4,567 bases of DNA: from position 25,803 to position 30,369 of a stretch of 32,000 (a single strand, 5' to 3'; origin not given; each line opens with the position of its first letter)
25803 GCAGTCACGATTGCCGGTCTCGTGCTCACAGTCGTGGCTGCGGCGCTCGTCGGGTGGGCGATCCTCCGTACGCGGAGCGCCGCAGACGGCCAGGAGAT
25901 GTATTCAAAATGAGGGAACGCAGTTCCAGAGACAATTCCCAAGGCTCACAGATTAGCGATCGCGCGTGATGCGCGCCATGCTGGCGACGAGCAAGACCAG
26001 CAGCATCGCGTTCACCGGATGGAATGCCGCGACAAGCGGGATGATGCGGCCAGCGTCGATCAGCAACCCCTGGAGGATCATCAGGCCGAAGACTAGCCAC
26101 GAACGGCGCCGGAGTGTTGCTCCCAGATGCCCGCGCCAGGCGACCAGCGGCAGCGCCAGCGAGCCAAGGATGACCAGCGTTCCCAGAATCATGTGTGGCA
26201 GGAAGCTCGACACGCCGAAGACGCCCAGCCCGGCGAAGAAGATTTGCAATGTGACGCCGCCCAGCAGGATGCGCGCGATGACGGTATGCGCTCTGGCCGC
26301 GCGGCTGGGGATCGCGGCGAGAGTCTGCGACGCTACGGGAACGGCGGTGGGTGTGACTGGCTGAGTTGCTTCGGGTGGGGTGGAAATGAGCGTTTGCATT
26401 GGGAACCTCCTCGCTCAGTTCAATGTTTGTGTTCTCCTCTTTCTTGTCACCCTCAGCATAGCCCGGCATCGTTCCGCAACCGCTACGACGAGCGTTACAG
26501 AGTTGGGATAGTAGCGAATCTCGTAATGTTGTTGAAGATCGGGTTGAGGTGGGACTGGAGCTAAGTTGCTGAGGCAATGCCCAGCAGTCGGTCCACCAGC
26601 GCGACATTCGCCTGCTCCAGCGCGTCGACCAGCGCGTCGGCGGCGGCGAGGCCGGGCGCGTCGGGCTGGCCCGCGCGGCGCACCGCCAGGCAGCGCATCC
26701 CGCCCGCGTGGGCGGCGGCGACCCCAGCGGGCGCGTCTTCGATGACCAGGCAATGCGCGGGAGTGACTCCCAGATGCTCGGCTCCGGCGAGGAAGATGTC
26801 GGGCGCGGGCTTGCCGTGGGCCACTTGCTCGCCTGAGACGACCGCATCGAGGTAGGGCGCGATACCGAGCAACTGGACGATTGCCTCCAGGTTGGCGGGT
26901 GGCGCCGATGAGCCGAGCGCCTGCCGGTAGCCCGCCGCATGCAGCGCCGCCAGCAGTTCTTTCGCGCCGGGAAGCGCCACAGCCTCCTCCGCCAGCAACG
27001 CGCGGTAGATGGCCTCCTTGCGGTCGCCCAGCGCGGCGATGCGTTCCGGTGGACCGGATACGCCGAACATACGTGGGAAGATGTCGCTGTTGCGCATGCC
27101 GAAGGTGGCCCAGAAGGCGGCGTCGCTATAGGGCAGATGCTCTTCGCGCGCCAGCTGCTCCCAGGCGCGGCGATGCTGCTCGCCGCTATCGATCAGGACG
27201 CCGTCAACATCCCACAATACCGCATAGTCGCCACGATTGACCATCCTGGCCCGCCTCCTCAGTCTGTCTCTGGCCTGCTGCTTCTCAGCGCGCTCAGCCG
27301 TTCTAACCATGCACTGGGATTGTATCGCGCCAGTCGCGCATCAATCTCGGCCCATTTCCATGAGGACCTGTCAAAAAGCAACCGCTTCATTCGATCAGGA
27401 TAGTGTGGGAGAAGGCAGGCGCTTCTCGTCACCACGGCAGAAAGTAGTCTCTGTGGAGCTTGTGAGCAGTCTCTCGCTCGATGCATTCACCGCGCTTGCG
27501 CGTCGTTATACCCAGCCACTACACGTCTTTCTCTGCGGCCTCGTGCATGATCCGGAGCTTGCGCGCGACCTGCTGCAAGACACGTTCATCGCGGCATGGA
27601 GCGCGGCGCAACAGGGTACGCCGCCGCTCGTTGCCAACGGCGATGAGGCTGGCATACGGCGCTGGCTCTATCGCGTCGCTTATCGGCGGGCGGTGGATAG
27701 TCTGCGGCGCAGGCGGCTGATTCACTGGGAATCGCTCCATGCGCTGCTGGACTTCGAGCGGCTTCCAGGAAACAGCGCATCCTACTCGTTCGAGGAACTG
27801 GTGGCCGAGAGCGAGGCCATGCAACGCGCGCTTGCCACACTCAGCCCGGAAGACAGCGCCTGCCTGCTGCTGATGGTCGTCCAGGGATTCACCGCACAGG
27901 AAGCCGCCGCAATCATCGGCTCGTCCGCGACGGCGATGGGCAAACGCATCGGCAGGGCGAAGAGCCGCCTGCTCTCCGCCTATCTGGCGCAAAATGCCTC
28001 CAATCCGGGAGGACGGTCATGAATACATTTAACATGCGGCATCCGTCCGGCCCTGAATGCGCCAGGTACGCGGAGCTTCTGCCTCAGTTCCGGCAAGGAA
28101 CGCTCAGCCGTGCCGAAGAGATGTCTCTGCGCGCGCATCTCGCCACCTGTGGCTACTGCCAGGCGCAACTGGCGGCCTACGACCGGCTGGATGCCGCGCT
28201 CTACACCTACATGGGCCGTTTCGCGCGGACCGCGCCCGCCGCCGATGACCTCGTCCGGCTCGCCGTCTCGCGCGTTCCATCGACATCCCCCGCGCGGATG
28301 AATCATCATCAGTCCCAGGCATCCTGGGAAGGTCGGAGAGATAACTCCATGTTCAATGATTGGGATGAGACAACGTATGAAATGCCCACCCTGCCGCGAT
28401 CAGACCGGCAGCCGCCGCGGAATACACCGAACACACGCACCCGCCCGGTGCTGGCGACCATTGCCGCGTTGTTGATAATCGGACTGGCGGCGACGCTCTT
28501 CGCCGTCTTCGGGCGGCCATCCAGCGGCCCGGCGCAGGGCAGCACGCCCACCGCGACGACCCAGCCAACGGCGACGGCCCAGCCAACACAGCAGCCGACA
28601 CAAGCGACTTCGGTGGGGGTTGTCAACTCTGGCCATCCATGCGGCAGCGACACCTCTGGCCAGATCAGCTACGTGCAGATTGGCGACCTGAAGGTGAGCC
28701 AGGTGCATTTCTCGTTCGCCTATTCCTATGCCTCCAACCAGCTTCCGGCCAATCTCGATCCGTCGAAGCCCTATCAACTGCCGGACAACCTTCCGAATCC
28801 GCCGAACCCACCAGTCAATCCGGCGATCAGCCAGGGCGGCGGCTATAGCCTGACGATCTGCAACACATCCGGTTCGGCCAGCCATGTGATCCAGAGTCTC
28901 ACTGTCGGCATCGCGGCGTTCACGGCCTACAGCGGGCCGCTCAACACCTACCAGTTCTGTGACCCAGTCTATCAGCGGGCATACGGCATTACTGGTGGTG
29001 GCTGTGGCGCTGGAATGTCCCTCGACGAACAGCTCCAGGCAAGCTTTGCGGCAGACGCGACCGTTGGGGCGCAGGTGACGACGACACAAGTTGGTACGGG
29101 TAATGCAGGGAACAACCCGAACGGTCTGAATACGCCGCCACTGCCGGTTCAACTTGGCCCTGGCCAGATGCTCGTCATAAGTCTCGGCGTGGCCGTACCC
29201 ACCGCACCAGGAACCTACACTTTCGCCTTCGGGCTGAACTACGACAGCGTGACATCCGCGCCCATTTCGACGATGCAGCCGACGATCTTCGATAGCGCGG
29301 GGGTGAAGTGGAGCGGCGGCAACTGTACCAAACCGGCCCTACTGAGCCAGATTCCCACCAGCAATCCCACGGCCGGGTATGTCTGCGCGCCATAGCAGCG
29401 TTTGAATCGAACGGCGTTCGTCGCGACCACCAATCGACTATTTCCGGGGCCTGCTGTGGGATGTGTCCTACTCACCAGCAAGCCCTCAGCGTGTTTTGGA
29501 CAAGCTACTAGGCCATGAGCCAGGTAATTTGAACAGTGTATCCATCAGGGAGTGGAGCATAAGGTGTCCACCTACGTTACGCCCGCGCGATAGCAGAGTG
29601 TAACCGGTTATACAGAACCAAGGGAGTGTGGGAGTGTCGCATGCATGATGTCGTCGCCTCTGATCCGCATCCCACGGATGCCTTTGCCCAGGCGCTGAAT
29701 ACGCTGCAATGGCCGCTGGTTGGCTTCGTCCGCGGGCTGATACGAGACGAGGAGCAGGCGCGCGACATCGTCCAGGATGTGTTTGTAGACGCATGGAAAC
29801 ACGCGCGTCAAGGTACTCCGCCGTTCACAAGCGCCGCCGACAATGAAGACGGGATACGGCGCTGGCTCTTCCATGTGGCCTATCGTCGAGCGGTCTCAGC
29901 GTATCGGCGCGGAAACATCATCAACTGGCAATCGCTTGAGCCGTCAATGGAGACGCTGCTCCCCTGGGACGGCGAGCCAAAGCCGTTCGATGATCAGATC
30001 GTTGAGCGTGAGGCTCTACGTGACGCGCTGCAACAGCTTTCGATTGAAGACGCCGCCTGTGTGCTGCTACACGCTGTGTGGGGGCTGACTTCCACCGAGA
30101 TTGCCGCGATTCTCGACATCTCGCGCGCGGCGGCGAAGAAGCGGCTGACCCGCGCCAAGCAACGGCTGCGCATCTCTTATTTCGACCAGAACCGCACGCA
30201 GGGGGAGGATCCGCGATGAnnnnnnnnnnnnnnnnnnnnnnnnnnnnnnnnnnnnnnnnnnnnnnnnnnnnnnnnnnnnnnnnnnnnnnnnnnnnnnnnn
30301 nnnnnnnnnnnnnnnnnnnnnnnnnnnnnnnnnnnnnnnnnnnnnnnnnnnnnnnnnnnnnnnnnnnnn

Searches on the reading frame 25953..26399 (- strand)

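Call 76: search_protein_families(library=pfam, proteins=[window:25953-26399:-], max_evalue=0.00001)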
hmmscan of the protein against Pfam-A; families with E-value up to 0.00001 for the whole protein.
window:25953-26399:- (148 aa): 1 family
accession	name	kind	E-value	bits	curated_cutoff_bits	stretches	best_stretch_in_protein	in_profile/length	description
PF19728.4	DUF6220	-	1e-09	39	29.8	1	52-114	1-64/66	Family of unknown function (DUF6220)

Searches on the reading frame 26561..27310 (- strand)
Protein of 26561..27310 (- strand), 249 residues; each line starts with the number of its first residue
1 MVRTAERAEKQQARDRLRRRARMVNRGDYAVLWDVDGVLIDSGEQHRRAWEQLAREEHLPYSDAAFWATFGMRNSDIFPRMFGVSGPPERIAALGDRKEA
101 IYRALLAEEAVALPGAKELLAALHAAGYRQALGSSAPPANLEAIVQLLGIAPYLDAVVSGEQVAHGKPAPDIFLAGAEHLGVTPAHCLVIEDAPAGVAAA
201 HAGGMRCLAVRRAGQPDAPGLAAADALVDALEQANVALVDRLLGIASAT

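Call 76: search_protein_families(library=pfam, proteins=[window:26561-27310:-], max_evalue=0.00001)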
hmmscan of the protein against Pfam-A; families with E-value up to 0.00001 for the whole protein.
window:26561-27310:- (249 aa): 4 families
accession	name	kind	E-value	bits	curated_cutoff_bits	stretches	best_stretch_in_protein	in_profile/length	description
PF00702.32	Hydrolase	-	2.6e-33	116.5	26.4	1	30-204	3-191/191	haloacid dehalogenase-like hydrolase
PF13419.12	HAD_2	-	2.7e-26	93.2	23.8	1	31-210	1-178/178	Haloacid dehalogenase-like hydrolase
PF12710.13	HAD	-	8.3e-09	36.6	27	1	31-164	1-145/189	haloacid dehalogenase-like hydrolase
PF13242.12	Hydrolase_like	-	4.7e-07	30.1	22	1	166-214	3-52/75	HAD-hyrolase-like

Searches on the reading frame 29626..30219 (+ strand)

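Call 76: search_protein_families(library=pfam, proteins=[window:29626-30219:+], max_evalue=0.00001)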
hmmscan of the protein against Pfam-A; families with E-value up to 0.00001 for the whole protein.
window:29626-30219:+ (197 aa): 3 families
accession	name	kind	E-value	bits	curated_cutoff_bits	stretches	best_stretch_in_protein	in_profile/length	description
PF08281.18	Sigma70_r4_2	-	1.4e-12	47.5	25.7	1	128-181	1-54/54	Sigma-70, region 4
PF04545.22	Sigma70_r4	-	4.2e-06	26.6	24.1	0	134-182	1-49/50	Sigma-70, region 4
PF07638.17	Sigma70_ECF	-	9.2e-06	26.1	21.1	0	86-182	90-180/185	ECF sigma factor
